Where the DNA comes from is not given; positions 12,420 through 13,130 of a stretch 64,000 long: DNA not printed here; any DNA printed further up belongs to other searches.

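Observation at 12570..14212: CCA-adding enzyme translationally juxtaposed with a 2H phosphoesterase: tRNA end-repair unit or Acb1-like cyclic-nucleotide nuclease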

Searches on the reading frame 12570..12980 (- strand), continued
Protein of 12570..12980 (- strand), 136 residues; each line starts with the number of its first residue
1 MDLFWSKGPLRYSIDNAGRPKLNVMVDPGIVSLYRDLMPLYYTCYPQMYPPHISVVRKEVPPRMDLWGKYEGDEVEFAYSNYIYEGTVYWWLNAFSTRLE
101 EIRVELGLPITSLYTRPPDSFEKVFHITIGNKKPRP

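Call 73: get_annotated_region(hit=H18, flank=7000)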
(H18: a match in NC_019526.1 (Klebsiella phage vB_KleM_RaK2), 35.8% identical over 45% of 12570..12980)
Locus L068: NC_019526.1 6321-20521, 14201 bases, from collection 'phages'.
description: Enterobacteria phage vB_KleM-RaK2, complete genome.
organism: Klebsiella phage vB_KleM_RaK2 (NCBI taxid 1147094)
taxonomy: Viruses; Duplodnaviria; Heunggongvirae; Uroviricota; Caudoviricetes; Alcyoneusvirus; Alcyoneusvirus RaK2
host: Klebsiella sp.; source: -; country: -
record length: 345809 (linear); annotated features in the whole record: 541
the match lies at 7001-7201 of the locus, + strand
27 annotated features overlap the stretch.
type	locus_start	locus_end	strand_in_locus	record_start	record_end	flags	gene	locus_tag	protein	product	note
CDS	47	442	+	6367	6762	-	-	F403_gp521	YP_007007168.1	hypothetical protein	ORF013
CDS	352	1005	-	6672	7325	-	-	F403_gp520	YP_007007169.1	hypothetical protein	ORF014w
CDS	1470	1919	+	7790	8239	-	-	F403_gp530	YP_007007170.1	starvation-inducible transcriptional regulator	rI.-1; similar to phage Aeh1 rI.-1 hypothetical protein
CDS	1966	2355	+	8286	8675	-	-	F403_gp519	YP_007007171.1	hypothetical protein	ORF016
CDS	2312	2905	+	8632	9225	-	-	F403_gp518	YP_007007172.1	hypothetical protein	ORF017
CDS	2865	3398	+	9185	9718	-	-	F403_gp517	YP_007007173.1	hypothetical protein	ORF018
CDS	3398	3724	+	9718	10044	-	-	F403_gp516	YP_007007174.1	hypothetical protein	ORF019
CDS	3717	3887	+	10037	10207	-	-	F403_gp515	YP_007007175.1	hypothetical protein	ORF020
CDS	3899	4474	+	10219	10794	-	tk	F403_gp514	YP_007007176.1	thymidine kinase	similar to Shigella phage SP18 Tk thymidine kinase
CDS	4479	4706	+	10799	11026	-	-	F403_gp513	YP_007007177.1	hypothetical protein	ORF022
CDS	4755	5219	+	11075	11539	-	-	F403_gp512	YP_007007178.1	hypothetical protein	ORF023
CDS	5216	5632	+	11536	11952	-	-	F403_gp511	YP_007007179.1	hypothetical protein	ORF024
CDS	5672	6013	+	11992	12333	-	-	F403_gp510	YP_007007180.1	hypothetical protein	ORF025; similar to Aeromonas phage 65 ORF365 hypothetical protein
CDS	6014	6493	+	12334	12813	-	-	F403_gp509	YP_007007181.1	hypothetical protein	ORF026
CDS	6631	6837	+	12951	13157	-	-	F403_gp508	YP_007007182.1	hypothetical protein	ORF027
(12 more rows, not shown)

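Call 77: search_protein_families(library=pfam, proteins=[L068:8835-9941:+, L035:1383-2426:+, L062:4054-4719:+, L035:4240-5964:+, L033:4497-6026:+, L017:3913-5463:+, L043:844-2418:+, L052:3263-4588:+, L057:4173-4844:+, L057:2243-3487:+], max_evalue=0.001)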
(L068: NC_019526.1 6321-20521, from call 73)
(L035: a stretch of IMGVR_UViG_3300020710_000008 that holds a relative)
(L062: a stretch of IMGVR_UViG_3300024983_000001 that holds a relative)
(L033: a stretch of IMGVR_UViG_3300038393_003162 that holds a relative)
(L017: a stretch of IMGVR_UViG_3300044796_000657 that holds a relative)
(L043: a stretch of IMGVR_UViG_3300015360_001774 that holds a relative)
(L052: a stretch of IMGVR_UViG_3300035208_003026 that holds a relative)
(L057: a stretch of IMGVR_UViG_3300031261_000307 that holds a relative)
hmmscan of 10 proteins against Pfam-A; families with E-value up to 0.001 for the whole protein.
L068:8835-9941:+ (368 aa): 2 families
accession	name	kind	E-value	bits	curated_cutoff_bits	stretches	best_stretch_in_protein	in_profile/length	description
PF01743.26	PolyA_pol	-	7.2e-18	65.6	23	1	4-124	2-126/126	Poly A polymerase head domain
PF12627.12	PolyA_pol_RNAbd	-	2.6e-05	24.3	22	1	149-210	1-60/64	Probable RNA and SrmB- binding site of polymerase A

L035:1383-2426:+ (347 aa): 1 family
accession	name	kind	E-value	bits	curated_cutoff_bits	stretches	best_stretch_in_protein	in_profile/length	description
PF01743.26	PolyA_pol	-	2.4e-18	67.1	23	1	25-125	1-111/126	Poly A polymerase head domain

L062:4054-4719:+ (221 aa): 1 family
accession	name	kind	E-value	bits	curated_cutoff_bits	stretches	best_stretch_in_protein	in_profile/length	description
PF01743.26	PolyA_pol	-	1e-26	94.1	23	1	36-158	2-126/126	Poly A polymerase head domain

L035:4240-5964:+ (574 aa): 1 family
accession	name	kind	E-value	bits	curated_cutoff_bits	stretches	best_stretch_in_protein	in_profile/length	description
PF05670.18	NFACT-R_1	-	2.3e-11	44.7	29.8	1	351-445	9-109/112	NFACT protein RNA binding domain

L033:4497-6026:+ (509 aa): 2 families
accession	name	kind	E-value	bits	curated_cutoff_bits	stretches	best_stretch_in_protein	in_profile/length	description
PF00749.27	tRNA-synt_1c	-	3.3e-90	302.6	23.4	1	3-317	2-314/314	tRNA synthetases class I (E and Q), catalytic domain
PF19269.4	Anticodon_2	-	1.9e-25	90.4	23.6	1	354-485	5-138/141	Anticodon binding domain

L017:3913-5463:+ (516 aa): 1 family
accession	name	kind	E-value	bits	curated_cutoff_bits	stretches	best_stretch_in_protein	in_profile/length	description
PF00171.27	Aldedh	-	2e-120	402.9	23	1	20-495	7-456/461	Aldehyde dehydrogenase family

L043:844-2418:+ (524 aa): 2 families
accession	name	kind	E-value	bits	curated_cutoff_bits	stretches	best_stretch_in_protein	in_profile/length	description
PF25045.1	vWA_Ro60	-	3.9e-18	66.3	27.7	1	334-506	2-165/165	Ro60 vWA domain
PF05731.17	TROVE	-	1.9e-09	37.6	23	1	243-309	293-359/442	TROVE domain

L052:3263-4588:+ (441 aa): 6 families
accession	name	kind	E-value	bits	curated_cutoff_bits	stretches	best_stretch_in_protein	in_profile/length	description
PF07992.20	Pyr_redox_2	-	3.3e-07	30.4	26.1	0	20-67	2-44/291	Pyridine nucleotide-disulphide oxidoreductase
PF03486.20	HI0933_like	-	2.5e-06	27.6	50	0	136-230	84-181/244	HI0933-like protein Rossmann domain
PF01134.28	GIDA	-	2.2e-05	24.1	22.1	0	397-440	340-384/391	Glucose inhibited division protein A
PF01266.30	DAO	-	3e-05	24.2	27.9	1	20-52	1-31/353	FAD dependent oxidoreductase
PF13738.12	Pyr_redox_3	-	8.9e-05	22.3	30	0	177-213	98-134/305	Pyridine nucleotide-disulphide oxidoreductase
PF13450.12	NAD_binding_8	-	0.00098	19.8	21.9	0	23-50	1-26/68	NAD(P)-binding Rossmann-like domain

L057:4173-4844:+ (223 aa): 1 family
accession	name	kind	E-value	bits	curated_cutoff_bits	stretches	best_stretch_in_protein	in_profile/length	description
PF03437.21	BtpA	-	1.9e-05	24.7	30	1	140-216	169-246/254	BtpA family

L057:2243-3487:+ (414 aa): 1 family
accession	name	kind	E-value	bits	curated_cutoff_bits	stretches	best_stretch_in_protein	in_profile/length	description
PF00596.27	Aldolase_II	-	9.2e-07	29.4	22.2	1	254-333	14-93/183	Class II Aldolase and Adducin N-terminal domain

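Call 79: search_protein_families(library=pfam, proteins=[L043:33-782:+, L043:2483-3475:+, L043:4469-5293:+, L049:123-1034:-, L049:2100-2618:+, L018:9326-9925:+, L033:6720-7430:+, L024:6808-7581:+, L040:7829-8770:-, L050:6396-7340:-], max_evalue=0.001)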
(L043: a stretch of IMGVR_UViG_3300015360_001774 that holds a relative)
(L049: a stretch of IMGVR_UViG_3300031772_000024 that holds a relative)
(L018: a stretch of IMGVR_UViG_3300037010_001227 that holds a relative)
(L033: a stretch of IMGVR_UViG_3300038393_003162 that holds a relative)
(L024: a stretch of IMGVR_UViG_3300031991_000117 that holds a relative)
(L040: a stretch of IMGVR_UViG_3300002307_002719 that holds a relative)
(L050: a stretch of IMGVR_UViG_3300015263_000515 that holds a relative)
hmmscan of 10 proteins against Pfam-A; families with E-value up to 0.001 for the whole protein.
L043:33-782:+ (249 aa): 0 families

L043:2483-3475:+ (330 aa): 1 family
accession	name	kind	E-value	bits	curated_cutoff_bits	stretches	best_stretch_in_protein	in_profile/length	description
PF09414.15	RNA_ligase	-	1.9e-12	48.1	27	1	37-226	6-169/171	RNA ligase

L043:4469-5293:+ (274 aa): 1 family
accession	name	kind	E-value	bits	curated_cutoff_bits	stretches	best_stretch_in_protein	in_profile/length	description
PF01541.30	GIY-YIG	-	2.5e-23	82.6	22.6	2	195-266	1-74/78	GIY-YIG catalytic domain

L049:123-1034:- (303 aa): 0 families

L049:2100-2618:+ (172 aa): 0 families

L018:9326-9925:+ (199 aa): 1 family
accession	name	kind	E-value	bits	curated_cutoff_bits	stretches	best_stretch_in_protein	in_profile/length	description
PF00149.33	Metallophos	-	1.1e-07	32.9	21.5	1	2-163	3-190/191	Calcineurin-like phosphoesterase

L033:6720-7430:+ (236 aa): 1 family
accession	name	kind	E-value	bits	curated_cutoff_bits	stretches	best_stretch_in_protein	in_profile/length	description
PF09414.15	RNA_ligase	-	2.5e-24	86.8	27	1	40-197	1-161/171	RNA ligase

L024:6808-7581:+ (257 aa): 0 families

L040:7829-8770:- (313 aa): 1 family
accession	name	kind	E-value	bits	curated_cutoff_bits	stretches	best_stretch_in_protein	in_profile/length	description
PF18760.7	ART-PolyVal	-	0.00039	21.6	31.2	0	72-187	29-130/140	ADP-Ribosyltransferase in polyvalent proteins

L050:6396-7340:- (314 aa): 0 families

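Call 86: find_related_loci(query=A1, collection=genome_contigs, flank=6000)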
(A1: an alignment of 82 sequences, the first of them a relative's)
Query A1 (136 aa) in genome_contigs; peptide patterns used: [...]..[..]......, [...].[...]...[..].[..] (x = any residue, [..] = any of these).
29 stretches matched a pattern; 5 encode a relative of the query (tblastn E <= 1e-3); 5 distinct loci.
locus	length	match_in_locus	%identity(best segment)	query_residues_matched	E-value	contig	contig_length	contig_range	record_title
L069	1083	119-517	61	1-133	5e-53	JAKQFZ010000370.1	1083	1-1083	MAG: Candidatus Omnitrophota bacterium isolate USDE_maxbin.238_sub k141_1660732, whole genome shotgun sequence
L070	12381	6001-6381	59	1-133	2e-42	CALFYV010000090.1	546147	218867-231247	MAG TPA_asm: uncultured Bacteriovoracaceae bacterium isolate SRR7515931_bin.52_CONCOCT_v1.1_MAG genome assembly, contig:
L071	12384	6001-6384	50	3-133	6e-35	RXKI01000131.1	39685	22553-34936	MAG: Neisseriaceae bacterium isolate AWTP1-37 sample_33_scaffold_555, whole genome shotgun sequence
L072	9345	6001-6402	47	1-133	4e-35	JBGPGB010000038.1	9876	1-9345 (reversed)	MAG: Nitrosotalea sp. isolate OBJ_0618_7090110_52 k141_881919_length_9876_cov_11.0000, whole genome shotgun sequence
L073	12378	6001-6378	47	3-133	3e-26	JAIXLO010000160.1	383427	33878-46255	MAG: Chitinophagales bacterium isolate UW2SPNA023 two-stage_bin023_NODE_20, whole genome shotgun sequence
